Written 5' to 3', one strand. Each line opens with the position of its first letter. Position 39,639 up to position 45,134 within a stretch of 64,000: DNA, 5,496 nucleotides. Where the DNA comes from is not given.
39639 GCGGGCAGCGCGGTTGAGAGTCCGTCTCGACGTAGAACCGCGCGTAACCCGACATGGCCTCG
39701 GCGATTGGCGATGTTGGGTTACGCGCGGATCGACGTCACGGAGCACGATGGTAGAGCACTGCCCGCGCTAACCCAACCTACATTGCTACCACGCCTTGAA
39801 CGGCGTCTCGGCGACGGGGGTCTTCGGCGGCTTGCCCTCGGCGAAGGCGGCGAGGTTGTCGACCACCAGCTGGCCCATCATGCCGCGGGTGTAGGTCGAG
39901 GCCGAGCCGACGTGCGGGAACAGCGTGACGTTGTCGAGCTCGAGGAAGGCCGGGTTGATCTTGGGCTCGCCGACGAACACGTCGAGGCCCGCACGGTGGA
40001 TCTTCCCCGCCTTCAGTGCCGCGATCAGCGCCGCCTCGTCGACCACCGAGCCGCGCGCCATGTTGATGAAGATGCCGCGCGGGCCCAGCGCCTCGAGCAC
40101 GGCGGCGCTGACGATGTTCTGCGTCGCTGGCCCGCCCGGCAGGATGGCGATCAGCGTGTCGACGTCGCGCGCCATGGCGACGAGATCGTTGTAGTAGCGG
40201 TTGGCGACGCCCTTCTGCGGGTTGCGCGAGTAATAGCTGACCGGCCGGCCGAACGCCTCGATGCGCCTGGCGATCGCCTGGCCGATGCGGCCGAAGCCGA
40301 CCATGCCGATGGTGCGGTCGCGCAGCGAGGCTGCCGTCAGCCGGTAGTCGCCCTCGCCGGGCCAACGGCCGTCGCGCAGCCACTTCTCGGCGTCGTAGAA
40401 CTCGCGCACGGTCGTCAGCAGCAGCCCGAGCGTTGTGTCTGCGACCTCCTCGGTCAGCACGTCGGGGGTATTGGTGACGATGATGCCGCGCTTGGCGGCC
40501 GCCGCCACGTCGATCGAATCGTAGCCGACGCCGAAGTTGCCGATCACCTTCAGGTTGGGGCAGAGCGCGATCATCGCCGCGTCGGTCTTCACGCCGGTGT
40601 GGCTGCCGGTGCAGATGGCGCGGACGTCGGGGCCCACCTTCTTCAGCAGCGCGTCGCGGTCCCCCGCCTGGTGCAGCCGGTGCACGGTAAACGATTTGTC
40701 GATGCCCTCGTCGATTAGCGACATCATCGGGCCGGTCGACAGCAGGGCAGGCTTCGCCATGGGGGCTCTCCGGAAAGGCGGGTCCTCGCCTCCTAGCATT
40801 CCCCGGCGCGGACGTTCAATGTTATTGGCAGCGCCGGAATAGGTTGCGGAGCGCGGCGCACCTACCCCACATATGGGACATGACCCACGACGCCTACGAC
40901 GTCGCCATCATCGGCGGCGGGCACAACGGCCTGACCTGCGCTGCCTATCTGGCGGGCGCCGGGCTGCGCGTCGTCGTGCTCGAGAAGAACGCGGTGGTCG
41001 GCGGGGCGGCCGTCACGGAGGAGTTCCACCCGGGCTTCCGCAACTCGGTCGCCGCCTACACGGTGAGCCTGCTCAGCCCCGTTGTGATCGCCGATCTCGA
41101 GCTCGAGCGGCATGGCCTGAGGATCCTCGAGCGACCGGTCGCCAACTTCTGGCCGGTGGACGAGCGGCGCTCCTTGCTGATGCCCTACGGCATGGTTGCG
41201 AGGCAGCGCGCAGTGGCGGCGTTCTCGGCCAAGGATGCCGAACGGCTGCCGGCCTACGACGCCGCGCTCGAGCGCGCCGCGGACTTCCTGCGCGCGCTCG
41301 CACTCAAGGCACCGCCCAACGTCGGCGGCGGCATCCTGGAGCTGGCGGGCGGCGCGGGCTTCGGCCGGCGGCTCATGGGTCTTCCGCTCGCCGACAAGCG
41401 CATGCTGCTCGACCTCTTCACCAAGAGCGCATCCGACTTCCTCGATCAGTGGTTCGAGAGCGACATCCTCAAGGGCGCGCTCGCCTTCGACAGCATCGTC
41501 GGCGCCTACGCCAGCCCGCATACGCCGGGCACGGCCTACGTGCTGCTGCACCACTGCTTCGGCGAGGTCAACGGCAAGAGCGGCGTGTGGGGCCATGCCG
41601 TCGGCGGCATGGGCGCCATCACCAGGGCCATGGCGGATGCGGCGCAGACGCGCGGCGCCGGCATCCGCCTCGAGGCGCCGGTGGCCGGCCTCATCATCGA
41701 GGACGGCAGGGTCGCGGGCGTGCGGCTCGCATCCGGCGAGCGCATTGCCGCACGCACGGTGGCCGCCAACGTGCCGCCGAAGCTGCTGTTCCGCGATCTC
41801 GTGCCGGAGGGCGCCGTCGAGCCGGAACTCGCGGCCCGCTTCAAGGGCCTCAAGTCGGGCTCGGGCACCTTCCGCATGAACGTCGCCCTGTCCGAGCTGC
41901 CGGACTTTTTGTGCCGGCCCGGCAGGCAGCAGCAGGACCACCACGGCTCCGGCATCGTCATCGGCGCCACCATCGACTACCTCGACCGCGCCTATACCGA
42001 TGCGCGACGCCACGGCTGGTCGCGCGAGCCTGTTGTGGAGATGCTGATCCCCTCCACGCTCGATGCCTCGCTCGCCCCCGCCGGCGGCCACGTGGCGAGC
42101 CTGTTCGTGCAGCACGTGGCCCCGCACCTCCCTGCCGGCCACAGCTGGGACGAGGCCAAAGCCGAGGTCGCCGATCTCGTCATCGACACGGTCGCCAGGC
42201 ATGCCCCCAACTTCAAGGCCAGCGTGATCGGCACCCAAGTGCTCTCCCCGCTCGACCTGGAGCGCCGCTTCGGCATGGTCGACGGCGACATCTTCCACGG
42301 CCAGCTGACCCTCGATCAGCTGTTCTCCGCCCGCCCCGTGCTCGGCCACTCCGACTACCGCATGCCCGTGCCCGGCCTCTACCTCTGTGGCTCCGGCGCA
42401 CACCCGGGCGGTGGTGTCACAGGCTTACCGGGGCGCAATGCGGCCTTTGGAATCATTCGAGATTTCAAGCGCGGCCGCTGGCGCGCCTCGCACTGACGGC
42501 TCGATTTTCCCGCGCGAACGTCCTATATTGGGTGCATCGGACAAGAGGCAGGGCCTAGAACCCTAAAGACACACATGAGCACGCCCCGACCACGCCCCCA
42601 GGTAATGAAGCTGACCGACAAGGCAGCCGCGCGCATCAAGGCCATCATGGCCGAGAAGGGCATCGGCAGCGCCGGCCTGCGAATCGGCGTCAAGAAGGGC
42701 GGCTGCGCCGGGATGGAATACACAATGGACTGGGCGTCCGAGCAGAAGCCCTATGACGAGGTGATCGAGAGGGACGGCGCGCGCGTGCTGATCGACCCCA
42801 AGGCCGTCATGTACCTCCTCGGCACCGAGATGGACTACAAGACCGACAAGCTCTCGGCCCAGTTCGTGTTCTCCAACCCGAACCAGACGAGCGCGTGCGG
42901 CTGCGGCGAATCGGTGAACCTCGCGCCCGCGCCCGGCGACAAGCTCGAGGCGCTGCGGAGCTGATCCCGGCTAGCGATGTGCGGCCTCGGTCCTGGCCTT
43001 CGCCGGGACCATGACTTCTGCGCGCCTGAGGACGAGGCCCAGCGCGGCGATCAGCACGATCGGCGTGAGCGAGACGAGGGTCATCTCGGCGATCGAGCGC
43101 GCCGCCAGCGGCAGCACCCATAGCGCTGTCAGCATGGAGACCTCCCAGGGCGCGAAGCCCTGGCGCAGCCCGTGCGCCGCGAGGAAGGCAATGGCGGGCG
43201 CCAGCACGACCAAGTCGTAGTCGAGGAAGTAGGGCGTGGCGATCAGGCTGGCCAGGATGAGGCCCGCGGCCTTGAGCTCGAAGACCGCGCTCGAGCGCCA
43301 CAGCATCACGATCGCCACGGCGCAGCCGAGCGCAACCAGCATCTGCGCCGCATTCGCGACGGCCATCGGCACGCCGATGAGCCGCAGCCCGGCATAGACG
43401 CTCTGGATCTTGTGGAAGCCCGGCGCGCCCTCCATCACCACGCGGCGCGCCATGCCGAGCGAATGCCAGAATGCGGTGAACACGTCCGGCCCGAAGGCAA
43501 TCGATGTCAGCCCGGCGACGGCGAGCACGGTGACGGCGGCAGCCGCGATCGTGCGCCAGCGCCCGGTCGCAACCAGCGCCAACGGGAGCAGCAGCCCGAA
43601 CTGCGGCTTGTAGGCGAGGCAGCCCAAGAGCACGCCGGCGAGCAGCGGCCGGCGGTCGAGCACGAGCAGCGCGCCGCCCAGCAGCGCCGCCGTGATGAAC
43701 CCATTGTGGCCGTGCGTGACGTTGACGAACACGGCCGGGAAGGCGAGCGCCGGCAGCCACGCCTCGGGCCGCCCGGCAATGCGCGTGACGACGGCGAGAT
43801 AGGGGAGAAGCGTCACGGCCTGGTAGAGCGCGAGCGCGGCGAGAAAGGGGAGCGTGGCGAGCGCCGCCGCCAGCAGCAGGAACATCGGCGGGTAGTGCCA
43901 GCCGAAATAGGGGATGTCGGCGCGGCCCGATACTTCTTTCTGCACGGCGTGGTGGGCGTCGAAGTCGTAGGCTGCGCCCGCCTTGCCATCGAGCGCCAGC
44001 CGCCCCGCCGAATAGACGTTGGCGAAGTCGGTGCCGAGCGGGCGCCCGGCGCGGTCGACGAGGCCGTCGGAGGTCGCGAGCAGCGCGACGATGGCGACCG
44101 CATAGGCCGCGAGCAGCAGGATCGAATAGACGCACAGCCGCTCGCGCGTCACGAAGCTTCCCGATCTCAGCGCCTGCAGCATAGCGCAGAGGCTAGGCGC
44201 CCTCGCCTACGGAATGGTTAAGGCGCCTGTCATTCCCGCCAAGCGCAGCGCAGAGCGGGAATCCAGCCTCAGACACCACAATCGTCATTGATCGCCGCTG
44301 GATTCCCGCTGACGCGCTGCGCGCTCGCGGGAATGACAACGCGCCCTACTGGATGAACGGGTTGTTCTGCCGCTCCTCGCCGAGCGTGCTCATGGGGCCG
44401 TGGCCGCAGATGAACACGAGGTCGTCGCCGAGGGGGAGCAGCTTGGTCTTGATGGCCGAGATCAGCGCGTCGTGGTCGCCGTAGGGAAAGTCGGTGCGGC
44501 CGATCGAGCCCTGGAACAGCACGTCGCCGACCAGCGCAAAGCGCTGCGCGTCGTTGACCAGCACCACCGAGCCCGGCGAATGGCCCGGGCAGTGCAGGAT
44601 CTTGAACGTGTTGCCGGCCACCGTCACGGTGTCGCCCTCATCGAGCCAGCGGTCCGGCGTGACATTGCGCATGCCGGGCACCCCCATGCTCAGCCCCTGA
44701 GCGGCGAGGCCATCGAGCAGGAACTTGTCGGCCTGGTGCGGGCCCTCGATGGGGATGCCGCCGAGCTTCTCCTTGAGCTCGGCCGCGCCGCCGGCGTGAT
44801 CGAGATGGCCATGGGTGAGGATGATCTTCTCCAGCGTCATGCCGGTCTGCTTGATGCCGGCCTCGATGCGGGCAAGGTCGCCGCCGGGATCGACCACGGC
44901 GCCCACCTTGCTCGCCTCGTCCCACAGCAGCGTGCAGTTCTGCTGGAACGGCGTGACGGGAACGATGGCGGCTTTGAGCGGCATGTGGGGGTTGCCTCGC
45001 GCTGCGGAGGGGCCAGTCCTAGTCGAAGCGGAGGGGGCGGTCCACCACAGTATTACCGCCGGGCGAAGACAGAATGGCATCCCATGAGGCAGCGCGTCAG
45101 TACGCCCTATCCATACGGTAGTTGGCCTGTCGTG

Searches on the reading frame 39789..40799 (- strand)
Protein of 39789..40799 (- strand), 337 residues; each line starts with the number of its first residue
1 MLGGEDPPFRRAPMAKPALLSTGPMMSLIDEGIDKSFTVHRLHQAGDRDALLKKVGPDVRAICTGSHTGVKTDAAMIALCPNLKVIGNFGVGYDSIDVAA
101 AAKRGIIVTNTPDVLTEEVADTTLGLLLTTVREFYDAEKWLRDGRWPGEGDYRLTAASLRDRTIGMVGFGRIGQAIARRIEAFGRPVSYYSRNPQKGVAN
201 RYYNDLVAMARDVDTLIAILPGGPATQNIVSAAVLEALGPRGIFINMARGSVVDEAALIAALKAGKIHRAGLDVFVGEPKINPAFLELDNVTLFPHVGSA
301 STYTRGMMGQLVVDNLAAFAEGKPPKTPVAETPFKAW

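Call 52: search_protein_families(library=pfam, proteins=[window:39789-40799:-], max_evalue=0.0001)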
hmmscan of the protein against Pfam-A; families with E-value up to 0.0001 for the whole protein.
window:39789-40799:- (337 aa): 3 families
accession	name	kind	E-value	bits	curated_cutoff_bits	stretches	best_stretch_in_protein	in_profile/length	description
PF02826.25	2-Hacid_dh_C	-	1.8e-47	161.4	25.1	1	124-298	1-178/178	D-isomer specific 2-hydroxyacid dehydrogenase, NAD binding domain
PF00389.36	2-Hacid_dh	-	7.6e-27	94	24.6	1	41-329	23-133/134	D-isomer specific 2-hydroxyacid dehydrogenase, catalytic domain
PF03446.21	NAD_binding_2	-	5.8e-07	30.1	21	1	163-272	1-117/161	NAD binding domain of 6-phosphogluconate dehydrogenase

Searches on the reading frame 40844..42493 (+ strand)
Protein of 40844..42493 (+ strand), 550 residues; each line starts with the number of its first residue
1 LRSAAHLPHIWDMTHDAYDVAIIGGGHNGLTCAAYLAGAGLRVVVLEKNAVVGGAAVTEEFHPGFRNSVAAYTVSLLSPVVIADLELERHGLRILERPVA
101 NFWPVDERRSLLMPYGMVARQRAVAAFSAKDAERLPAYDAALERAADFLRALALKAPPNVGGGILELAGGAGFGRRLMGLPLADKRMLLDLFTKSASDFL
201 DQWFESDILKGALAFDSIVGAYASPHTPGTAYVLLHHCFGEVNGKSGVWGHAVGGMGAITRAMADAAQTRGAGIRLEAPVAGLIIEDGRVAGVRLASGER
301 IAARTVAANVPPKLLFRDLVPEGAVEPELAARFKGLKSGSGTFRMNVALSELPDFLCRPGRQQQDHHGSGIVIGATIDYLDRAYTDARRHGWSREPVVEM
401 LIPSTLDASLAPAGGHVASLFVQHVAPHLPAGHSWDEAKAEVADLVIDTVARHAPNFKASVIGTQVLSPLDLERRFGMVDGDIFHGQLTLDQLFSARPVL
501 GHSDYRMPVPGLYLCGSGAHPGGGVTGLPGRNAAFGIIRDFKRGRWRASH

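Call 52: search_protein_families(library=pfam, proteins=[window:40844-42493:+], max_evalue=0.0001)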
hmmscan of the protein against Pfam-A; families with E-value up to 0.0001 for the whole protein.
window:40844-42493:+ (550 aa): 7 families
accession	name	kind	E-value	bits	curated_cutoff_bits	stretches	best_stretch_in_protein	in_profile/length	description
PF01266.30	DAO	-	6.7e-14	52.6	27.9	1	19-146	1-129/353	FAD dependent oxidoreductase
PF01593.30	Amino_oxidase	-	3.4e-12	46.8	19.8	1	29-323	3-267/443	Flavin containing amine oxidoreductase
PF13450.12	NAD_binding_8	-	5.7e-11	43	21.9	1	22-72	1-50/68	NAD(P)-binding Rossmann-like domain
PF00890.30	FAD_binding_2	-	2.3e-07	30.8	20.4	1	19-57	1-39/414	FAD binding domain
PF01946.23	Thi4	-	6.9e-07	29.2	26.2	1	17-56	17-57/235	Thi4 family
PF12831.13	FAD_oxidored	-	2.8e-06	27.3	27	1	19-68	1-50/416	FAD dependent oxidoreductase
PF07992.20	Pyr_redox_2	-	1.5e-05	25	26.1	1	18-58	1-43/291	Pyridine nucleotide-disulphide oxidoreductase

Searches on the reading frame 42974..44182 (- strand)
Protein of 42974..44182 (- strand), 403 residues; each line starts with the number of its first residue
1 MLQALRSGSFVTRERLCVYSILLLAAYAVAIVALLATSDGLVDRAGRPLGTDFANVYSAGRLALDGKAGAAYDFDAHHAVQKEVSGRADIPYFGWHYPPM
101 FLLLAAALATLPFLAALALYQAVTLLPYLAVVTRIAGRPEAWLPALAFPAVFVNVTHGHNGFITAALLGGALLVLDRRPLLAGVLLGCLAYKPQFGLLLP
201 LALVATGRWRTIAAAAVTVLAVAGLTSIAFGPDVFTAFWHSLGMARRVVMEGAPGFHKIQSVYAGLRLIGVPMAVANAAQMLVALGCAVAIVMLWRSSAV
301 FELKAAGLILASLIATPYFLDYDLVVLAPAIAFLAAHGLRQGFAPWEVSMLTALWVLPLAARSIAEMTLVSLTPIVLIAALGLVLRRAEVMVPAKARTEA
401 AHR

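Call 52: search_protein_families(library=pfam, proteins=[window:42974-44182:-], max_evalue=0.0001)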
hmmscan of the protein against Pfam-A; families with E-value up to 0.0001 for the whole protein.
window:42974-44182:- (403 aa): 1 family
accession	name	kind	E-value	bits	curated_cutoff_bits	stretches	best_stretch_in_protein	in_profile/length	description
PF09594.16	GT87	-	7.5e-34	118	25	1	95-316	1-236/237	Glycosyltransferase family 87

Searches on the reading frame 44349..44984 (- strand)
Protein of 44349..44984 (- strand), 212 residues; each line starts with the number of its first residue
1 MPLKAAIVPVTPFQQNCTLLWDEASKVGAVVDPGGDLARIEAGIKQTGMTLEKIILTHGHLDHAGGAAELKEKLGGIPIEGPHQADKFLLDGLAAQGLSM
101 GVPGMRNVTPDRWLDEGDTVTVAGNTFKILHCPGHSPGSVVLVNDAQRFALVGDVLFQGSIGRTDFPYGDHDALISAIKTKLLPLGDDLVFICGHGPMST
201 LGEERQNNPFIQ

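Call 52: search_protein_families(library=pfam, proteins=[window:44349-44984:-], max_evalue=0.0001)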
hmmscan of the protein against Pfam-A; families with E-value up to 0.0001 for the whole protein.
window:44349-44984:- (212 aa): 2 families
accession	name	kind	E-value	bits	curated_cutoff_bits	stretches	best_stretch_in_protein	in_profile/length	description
PF00753.33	Lactamase_B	-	2e-33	116.5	22.7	1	11-195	2-196/196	Metallo-beta-lactamase superfamily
PF12706.13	Lactamase_B_2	-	7e-05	22.9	27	1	31-155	5-143/200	Beta-lactamase superfamily domain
